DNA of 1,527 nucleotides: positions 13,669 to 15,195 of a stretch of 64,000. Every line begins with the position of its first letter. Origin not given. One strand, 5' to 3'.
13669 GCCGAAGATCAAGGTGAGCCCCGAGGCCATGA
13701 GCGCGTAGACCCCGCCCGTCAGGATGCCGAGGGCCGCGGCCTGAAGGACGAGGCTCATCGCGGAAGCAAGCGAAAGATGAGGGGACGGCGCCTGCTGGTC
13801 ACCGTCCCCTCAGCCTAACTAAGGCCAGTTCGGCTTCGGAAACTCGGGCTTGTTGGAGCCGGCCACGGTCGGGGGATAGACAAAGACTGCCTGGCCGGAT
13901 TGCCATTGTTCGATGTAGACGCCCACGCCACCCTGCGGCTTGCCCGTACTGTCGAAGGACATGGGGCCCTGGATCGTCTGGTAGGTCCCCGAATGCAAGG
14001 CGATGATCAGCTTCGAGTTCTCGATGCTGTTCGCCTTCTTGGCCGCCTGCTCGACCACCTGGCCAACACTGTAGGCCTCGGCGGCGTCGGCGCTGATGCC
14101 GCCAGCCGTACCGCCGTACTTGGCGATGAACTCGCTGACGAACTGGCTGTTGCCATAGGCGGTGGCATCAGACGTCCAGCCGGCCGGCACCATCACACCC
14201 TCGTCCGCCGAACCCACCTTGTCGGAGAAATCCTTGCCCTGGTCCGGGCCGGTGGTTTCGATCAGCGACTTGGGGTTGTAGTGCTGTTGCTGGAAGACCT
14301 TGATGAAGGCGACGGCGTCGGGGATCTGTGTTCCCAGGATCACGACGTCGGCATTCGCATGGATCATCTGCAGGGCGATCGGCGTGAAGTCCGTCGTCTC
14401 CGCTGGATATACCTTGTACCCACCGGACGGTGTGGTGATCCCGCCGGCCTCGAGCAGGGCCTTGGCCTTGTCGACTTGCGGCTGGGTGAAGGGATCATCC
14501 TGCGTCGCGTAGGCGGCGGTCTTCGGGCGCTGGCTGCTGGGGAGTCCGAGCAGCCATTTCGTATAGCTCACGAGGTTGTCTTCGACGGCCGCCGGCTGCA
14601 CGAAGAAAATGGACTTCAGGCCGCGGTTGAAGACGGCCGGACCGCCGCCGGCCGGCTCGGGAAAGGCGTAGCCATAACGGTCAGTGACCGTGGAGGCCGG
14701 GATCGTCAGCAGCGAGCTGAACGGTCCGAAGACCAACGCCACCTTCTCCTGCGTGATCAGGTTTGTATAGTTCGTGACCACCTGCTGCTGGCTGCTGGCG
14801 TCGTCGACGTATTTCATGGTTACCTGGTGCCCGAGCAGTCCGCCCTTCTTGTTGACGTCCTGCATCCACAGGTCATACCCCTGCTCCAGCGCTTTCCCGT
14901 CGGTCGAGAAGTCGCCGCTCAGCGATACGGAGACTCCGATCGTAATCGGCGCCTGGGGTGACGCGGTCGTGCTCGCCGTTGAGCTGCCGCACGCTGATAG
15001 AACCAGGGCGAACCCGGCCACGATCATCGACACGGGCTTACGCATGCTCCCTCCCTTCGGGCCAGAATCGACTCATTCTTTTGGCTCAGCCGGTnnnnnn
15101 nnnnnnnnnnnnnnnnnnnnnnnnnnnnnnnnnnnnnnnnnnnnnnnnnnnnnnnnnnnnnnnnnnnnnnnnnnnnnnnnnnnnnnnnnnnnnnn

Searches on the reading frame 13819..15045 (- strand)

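Call 60: search_protein_families(library=pfam, proteins=[window:13819-15045:-])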
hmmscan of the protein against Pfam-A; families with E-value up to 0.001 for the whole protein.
window:13819-15045:- (408 aa): 3 families
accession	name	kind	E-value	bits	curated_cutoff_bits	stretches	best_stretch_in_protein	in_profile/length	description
PF13458.12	Peripla_BP_6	-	8.5e-47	160.9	31.7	1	33-384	1-341/343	Periplasmic binding protein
PF13433.12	Peripla_BP_5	-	1.1e-16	61.3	27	1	34-111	1-78/363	Periplasmic binding protein domain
PF01094.35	ANF_receptor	-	0.00037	20.1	25.4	0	61-124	10-73/353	Receptor family ligand binding region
